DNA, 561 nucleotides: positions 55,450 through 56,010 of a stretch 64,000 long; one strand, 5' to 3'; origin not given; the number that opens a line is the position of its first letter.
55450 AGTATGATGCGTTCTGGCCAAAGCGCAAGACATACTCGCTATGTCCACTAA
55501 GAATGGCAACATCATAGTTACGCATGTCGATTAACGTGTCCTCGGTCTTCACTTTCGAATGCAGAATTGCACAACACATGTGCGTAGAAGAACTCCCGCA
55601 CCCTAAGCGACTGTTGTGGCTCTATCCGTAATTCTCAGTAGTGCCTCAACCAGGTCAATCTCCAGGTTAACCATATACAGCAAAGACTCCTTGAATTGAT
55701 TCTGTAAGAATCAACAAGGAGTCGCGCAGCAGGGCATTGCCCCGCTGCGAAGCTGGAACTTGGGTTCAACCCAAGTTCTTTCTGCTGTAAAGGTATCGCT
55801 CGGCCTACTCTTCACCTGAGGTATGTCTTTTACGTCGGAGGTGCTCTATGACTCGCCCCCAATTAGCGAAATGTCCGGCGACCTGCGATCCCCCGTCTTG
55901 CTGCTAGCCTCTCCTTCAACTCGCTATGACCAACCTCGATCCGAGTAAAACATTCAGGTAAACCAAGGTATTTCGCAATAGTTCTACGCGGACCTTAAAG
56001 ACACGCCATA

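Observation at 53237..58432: Family of at least 7 MITE-like, three-hairpin repeats with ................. termini, concentrated around the cellulase locus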

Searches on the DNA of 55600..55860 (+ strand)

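Call 33: build_rna_model(alignment_id=A2, structure=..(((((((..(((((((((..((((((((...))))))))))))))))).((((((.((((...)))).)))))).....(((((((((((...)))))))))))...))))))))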
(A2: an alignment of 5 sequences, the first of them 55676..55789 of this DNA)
Model R1 built from alignment A2 (5 sequences, 116 columns); structure: as given.
model positions 114; base pairs 45; branch points 2; effective number of sequences 0.78; information 0.591 bits per position. Calibrated on 0.2 Mb of random sequence (short: E-values are rough).
structure used (alignment columns):
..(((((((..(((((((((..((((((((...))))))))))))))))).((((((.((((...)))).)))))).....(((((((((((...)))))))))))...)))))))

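Call 34: search_with_rna_model(model_id=R1, sources=[window, L002], max_evalue=10, filters=off)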
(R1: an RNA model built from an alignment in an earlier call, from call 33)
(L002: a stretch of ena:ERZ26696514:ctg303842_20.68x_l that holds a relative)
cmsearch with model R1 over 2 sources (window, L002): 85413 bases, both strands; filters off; matches with E-value up to 10: 28.
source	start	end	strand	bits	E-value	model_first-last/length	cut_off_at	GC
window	55676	55789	+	137.5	2.8e-37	1-114/114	no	0.49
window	53235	53348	-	116.3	3.9e-31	1-114/114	no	0.49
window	38295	38408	+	112.2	6e-30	1-114/114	no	0.51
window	58321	58433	+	107.1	1.7e-28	1-114/114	no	0.5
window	8860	8970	+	96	2.9e-25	1-114/114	no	0.5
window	55676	55789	-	40.5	3.3e-09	1-114/114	no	0.49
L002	4207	4331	+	39.2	7.5e-09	1-114/114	no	0.52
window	58065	58123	+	27.5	1.8e-05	1-114/114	no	0.51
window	53293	53386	+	23.3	0.0003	1-114/114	no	0.45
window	39859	39976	+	20.3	0.0022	1-114/114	no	0.47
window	58321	58433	-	15.8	0.044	1-114/114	no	0.5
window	39932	40036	-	14.9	0.083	1-114/114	no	0.45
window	53183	53276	+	12.5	0.41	1-114/114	no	0.45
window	8824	8913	-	11.9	0.62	1-114/114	no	0.47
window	38304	38342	-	11.5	0.82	10-48/114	no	0.46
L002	10317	10438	-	9.4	3.2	1-114/114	no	0.56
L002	14838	14945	+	8.7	5.1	1-114/114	no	0.55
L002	17082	17192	-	8.6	5.6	1-114/114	no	0.61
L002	8301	8325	+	8.3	6.6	1-114/114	no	0.64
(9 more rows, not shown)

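Call 36: search_with_rna_model(model_id=R1, source=L002, start=4000, end=4500, max_evalue=0.01, show_alignments=1)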
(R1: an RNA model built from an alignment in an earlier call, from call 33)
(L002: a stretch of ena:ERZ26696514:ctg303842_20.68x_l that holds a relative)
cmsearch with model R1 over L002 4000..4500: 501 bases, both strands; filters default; matches with E-value up to 0.01: 1.
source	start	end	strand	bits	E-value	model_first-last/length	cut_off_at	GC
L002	4207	4331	+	39.2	4.4e-11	1-114/114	no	0.52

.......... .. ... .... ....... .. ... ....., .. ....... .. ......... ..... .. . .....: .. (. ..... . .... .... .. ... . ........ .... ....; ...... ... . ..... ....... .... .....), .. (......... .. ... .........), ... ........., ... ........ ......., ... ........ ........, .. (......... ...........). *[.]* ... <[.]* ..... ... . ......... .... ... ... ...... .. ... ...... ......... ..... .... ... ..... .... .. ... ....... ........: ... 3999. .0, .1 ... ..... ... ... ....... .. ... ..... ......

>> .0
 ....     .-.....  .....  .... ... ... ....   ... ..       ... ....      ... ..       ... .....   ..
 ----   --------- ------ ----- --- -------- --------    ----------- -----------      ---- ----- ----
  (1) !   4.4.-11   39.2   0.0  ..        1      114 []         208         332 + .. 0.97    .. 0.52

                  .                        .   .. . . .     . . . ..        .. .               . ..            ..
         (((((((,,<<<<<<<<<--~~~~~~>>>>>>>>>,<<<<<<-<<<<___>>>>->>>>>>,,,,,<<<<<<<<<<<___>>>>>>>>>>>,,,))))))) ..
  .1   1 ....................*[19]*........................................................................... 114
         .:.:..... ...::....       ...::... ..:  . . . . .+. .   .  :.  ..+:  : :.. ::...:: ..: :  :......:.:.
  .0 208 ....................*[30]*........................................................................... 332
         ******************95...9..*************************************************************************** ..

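Call 38: search_with_rna_model(model_id=R1, sources=[L004, L005, L006, L007, L008, L009, L010, L011, L012, L013, L014, L015, L016, L017, L018, L019, L020, L021, L022, L023, L024, L025, L026, L027, L028, L029, L030, L031, L032, L033, L034, L035, L036, L037, L038, L039, L040, L041, L042, L043, L044, L045, L046, L047, L048, L049, L050, L051, L052, L053, L054, L055, L056, L057, L058, L059, L060, L061, L062, L063, L064, L065, L066, L067, L068, L069, L070, L071, L072, L073, L074, L075, L076, L077, L078, L079, L080, L081, L082, L083], max_evalue=1)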
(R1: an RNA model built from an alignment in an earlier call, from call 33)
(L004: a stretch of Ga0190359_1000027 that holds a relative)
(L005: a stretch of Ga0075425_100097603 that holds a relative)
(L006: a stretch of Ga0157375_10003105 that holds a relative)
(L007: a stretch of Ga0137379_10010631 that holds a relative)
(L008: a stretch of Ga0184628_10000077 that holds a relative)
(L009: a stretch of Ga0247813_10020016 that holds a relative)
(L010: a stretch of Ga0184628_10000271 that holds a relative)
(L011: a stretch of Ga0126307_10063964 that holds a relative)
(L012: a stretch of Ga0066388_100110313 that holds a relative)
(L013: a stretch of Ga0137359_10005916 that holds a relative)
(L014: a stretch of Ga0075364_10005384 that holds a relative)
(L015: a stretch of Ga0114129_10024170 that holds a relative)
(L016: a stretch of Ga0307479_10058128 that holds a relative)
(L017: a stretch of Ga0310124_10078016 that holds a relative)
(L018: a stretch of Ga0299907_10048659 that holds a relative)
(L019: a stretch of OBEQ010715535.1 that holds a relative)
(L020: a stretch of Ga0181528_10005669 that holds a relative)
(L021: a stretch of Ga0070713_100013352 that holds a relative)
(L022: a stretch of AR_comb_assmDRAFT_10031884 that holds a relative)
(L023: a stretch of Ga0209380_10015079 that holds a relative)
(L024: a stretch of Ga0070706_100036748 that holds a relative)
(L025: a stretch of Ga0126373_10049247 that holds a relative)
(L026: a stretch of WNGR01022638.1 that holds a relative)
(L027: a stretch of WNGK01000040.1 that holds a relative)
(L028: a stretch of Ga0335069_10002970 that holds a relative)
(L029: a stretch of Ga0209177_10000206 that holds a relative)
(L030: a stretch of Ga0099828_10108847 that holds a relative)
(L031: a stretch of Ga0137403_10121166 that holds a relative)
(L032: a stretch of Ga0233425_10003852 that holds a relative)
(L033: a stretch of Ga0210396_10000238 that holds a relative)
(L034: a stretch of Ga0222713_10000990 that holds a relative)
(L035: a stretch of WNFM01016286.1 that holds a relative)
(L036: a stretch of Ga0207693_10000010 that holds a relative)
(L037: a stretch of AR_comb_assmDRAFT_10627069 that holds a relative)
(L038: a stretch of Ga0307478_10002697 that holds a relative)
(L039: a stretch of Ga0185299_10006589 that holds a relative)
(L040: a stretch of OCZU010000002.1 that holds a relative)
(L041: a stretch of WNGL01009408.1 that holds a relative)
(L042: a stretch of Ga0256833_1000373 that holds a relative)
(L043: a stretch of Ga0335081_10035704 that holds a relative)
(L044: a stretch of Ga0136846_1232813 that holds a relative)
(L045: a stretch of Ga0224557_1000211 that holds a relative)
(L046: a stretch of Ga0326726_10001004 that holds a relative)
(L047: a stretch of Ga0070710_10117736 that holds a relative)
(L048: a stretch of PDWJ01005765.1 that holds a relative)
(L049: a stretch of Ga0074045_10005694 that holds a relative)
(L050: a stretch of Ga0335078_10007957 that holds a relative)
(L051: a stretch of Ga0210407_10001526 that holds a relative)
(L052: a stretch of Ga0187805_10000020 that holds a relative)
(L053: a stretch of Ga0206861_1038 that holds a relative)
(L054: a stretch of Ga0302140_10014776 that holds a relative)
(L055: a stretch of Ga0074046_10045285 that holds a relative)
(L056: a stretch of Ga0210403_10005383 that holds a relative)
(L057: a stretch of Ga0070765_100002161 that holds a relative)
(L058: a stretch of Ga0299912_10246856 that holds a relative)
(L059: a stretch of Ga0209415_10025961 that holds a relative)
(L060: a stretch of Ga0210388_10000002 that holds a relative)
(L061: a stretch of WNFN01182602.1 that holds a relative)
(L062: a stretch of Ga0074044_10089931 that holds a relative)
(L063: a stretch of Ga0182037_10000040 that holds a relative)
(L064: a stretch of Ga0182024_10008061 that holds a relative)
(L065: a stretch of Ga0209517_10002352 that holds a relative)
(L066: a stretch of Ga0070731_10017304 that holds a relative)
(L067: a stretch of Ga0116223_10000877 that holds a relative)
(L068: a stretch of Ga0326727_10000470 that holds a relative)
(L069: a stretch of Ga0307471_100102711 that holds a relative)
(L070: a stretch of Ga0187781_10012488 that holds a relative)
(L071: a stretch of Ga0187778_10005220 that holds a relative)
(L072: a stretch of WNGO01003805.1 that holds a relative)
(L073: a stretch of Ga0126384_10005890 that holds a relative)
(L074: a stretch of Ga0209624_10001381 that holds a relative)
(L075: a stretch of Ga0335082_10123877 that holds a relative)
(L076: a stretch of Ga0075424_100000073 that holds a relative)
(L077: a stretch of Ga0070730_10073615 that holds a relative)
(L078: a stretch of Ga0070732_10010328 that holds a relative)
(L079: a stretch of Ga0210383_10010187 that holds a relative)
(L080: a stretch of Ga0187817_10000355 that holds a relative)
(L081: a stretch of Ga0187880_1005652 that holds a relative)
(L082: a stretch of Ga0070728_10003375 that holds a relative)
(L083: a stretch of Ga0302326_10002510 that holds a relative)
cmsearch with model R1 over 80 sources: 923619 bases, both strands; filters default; matches with E-value up to 1: 2.
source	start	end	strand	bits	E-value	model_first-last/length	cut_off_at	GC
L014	1690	1803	-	18.2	0.1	1-114/114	no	0.73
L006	11838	11958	+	18.2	0.1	1-114/114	no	0.64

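Call 41: search_with_rna_model(model_id=R1, sources=[L084, L085, L086], max_evalue=1, filters=off, show_alignments=4)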
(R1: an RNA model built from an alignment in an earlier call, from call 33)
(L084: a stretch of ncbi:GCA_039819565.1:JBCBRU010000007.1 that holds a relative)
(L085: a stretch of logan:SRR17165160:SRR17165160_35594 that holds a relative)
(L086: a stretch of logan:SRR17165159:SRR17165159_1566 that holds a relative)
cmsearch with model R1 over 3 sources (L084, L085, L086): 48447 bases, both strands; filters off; matches with E-value up to 1: 13.
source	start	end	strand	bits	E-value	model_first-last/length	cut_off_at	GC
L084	10969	11057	-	13.4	0.12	1-114/114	no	0.64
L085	1586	1674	-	12.6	0.22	1-114/114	no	0.74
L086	1586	1674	-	12.6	0.22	1-114/114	no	0.74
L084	16235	16356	+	12.5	0.23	1-114/114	no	0.71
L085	7485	7535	-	12.5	0.24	1-114/114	no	0.73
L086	7485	7535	-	12.5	0.24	1-114/114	no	0.73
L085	3584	3664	+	11.7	0.39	1-114/114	no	0.7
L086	3584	3664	+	11.7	0.39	1-114/114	no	0.7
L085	9540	9614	-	10.8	0.72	1-114/114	no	0.75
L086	9540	9614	-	10.8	0.72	1-114/114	no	0.75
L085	13124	13209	+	10.6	0.84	1-114/114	no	0.63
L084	11635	11707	-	10.5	0.88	1-114/114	no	0.68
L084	20776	20863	+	10.5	0.9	1-114/114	no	0.72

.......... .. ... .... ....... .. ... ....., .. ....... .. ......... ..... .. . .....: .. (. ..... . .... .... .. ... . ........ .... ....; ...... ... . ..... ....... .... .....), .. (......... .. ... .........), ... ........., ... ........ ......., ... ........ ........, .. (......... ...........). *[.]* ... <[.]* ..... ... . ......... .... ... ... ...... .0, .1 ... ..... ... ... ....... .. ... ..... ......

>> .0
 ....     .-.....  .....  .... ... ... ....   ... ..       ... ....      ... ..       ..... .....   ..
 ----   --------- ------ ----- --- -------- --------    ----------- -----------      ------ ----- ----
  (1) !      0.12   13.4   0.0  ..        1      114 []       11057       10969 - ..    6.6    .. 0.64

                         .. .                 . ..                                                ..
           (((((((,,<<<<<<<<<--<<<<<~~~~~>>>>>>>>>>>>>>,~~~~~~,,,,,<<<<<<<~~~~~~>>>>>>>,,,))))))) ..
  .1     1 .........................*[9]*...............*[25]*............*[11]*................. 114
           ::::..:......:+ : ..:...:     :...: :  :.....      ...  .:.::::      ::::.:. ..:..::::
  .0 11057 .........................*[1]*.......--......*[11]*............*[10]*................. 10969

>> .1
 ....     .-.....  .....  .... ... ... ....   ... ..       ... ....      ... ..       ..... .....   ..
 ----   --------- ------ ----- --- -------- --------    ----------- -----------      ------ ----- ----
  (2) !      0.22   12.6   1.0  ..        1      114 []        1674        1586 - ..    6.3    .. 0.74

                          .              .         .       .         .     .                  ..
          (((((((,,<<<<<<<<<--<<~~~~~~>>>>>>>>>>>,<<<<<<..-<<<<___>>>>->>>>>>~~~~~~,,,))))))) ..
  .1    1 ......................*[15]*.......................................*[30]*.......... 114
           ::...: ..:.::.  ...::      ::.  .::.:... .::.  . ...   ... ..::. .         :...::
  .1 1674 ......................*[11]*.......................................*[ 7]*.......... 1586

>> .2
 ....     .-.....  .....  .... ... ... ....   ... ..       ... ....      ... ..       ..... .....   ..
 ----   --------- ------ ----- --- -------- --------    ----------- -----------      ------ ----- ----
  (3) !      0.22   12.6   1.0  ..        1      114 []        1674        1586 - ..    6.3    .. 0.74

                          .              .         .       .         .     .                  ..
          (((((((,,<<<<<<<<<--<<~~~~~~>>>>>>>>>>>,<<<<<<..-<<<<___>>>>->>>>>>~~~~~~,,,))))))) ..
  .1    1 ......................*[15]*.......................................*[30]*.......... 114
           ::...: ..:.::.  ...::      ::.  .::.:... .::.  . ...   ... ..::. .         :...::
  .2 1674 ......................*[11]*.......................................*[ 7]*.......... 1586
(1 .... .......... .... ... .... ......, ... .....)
